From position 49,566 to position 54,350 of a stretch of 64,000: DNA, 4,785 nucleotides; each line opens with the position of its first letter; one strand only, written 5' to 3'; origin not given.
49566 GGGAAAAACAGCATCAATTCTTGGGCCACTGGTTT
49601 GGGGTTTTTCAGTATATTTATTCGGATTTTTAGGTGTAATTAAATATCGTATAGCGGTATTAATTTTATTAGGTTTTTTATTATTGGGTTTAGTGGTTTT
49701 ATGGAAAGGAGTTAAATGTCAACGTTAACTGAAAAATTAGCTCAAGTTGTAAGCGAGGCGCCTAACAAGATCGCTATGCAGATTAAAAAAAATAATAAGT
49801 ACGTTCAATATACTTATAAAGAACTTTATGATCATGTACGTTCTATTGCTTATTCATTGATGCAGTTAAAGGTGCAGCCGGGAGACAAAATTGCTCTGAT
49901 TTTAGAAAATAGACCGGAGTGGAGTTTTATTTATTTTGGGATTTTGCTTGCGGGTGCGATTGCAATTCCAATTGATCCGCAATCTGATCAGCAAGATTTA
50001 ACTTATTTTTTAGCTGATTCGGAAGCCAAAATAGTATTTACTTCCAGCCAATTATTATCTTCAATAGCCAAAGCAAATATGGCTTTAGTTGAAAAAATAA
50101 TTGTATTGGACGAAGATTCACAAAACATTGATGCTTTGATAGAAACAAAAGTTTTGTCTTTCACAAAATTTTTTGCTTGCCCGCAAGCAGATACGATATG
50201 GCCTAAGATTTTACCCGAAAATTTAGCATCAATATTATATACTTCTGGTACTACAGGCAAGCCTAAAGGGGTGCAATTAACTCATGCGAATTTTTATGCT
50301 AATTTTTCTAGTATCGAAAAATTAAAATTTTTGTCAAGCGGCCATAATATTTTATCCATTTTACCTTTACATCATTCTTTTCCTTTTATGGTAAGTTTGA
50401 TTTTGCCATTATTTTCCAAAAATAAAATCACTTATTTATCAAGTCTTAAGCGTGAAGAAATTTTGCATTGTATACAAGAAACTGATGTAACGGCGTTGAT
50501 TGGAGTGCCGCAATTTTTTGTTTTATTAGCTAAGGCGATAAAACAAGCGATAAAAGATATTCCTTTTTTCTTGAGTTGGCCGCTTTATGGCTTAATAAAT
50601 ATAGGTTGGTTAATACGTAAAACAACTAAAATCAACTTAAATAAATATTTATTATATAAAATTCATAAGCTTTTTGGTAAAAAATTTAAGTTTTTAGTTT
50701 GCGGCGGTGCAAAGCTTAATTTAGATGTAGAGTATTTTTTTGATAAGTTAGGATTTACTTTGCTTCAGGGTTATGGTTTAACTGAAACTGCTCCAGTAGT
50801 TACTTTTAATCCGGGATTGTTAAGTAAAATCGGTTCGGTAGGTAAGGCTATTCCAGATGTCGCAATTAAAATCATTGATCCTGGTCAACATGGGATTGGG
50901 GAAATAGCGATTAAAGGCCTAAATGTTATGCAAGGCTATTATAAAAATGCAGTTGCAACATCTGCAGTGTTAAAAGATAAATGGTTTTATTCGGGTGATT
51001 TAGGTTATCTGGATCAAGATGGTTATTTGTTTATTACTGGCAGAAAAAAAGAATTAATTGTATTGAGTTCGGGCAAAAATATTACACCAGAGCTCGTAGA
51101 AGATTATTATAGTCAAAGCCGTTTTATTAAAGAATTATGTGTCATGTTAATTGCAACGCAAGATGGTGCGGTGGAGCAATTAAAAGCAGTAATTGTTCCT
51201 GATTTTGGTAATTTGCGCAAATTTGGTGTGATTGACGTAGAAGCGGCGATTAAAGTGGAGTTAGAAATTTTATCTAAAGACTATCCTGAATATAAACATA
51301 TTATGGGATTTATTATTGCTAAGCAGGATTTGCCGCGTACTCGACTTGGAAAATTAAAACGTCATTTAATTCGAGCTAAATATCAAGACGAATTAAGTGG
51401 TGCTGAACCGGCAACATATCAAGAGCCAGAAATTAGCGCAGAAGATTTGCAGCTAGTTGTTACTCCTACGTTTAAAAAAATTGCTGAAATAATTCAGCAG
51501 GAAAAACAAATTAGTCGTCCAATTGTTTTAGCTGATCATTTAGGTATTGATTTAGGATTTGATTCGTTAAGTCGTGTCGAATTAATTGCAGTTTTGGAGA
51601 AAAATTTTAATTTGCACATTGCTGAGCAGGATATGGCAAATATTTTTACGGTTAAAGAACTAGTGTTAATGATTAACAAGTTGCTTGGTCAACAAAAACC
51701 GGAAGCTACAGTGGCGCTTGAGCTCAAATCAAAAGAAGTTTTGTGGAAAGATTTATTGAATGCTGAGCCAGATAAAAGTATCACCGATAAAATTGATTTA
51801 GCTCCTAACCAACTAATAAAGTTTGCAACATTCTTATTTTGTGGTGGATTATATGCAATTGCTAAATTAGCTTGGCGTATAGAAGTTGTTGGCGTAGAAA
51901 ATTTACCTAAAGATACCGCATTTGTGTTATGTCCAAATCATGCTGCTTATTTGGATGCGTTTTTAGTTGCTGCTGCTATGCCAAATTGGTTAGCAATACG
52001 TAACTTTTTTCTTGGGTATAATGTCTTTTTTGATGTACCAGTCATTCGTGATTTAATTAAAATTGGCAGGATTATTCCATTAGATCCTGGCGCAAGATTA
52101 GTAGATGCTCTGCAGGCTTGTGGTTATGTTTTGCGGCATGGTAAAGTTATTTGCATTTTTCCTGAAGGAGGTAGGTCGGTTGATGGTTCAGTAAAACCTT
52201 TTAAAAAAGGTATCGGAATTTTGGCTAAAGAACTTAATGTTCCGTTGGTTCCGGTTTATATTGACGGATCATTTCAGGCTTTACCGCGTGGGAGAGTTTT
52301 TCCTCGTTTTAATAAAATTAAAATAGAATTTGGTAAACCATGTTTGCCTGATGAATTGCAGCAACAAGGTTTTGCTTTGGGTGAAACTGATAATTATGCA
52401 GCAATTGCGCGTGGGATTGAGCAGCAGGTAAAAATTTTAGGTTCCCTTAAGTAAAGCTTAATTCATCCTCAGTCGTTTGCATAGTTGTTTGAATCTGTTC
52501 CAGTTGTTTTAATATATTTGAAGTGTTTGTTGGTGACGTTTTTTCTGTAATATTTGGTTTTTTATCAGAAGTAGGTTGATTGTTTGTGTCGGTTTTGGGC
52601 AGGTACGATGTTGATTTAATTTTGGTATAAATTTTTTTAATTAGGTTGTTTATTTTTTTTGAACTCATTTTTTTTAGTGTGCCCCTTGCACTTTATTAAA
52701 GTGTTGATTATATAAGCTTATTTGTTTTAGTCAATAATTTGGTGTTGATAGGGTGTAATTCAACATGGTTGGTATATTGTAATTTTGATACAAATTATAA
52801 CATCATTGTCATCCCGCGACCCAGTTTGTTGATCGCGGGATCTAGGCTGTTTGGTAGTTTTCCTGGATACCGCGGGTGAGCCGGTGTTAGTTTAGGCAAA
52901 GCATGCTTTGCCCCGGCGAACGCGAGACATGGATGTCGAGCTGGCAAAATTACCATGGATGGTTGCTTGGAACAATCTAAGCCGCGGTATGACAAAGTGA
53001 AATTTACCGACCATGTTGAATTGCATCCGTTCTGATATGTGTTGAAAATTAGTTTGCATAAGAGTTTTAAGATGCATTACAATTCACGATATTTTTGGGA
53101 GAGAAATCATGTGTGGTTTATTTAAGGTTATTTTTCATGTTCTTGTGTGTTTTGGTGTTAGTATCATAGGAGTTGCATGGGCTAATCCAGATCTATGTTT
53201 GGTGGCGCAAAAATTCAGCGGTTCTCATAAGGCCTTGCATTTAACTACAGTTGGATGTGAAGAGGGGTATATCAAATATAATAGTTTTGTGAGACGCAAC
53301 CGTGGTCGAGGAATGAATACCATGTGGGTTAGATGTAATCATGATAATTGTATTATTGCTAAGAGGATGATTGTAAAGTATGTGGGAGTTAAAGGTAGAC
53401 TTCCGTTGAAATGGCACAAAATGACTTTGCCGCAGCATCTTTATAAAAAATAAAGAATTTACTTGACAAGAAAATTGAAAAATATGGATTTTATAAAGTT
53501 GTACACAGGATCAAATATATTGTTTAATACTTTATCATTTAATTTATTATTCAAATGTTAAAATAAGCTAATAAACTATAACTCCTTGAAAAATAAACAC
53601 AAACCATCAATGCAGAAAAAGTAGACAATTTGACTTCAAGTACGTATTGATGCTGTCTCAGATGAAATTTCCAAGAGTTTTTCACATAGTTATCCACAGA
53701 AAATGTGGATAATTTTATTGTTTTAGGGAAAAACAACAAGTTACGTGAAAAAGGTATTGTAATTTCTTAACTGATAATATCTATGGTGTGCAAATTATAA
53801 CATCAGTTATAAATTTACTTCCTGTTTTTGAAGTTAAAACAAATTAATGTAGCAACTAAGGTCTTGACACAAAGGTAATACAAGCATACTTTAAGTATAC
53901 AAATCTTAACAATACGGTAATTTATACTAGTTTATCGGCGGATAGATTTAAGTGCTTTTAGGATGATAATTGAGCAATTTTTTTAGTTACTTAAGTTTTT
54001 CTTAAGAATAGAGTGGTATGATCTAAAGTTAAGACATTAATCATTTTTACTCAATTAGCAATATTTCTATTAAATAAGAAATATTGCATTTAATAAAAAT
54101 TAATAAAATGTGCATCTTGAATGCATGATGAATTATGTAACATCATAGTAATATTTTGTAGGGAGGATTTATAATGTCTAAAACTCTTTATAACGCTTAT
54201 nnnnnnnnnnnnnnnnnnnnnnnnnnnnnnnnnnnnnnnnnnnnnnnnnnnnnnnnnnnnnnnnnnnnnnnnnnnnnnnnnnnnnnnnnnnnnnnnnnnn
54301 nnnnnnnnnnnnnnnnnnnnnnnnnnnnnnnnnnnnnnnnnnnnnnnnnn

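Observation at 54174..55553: Highly divergent S-adenosylhomocysteine-hydrolase-like protein isolated in an AT-rich islet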

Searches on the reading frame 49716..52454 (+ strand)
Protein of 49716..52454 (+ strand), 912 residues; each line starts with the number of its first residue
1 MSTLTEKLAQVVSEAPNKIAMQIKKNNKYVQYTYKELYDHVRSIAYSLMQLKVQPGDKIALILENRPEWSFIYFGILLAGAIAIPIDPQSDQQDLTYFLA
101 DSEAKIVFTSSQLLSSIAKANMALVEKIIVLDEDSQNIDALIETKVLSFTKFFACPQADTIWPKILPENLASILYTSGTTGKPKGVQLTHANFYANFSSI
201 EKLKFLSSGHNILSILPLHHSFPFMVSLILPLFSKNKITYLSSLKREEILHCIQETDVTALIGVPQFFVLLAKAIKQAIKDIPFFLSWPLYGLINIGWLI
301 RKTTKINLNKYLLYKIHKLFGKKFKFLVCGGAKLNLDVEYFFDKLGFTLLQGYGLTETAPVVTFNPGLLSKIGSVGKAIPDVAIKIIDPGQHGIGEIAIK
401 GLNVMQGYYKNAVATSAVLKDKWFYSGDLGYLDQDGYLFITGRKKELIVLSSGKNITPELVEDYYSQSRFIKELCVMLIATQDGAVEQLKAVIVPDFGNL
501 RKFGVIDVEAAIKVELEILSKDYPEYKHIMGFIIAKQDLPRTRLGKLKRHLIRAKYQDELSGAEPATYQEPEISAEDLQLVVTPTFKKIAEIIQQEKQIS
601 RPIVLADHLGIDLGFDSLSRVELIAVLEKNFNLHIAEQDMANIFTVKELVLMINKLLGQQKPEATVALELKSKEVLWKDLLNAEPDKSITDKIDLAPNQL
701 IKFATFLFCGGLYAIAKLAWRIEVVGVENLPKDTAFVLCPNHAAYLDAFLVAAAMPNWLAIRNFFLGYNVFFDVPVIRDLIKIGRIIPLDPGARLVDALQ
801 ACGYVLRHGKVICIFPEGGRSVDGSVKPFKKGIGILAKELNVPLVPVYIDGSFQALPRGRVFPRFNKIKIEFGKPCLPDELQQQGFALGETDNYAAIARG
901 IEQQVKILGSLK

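Call 12: search_protein_families(library=pfam, proteins=[window:49716-52454:+], max_evalue=0.001)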
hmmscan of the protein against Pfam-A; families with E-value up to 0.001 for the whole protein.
window:49716-52454:+ (912 aa): 3 families
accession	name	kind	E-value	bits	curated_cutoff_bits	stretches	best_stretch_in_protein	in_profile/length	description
PF00501.34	AMP-binding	-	1.2e-79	268.3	29.9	1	10-409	3-384/384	AMP-binding enzyme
PF01553.26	Acyltransferase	-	7.3e-24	84.5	23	1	721-849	1-131/132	Acyltransferase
PF00550.31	PP-binding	-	2.8e-06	27.9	20.8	1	589-651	3-65/67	Phosphopantetheine attachment site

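Call 61: find_related_loci(query=window:49716-52451:+, collection=metagenome_contigs, flank=10000)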
Query window:49716-52451:+ (912 aa) in metagenome_contigs; peptide patterns used: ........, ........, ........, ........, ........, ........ (x = any residue, [..] = any of these).
314 stretches matched a pattern; 1 encode a relative of the query (tblastn E <= 1e-3); 1 distinct loci.
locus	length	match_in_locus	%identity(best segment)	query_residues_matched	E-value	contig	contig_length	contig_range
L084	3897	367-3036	72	1-905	0e+0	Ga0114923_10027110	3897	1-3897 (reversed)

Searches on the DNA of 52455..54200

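Call 57: search_rna_families(source=window, start=52455, end=54200, threshold=evalue, max_evalue=1)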
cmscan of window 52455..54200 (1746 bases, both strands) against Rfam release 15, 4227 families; matches with E-value up to 1: 1.
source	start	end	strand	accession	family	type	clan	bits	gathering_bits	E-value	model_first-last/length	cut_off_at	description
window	54056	54088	+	RF00464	mir-92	Gene; miRNA;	CL00137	18.6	47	0.19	24-56/80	no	mir-92 microRNA precursor family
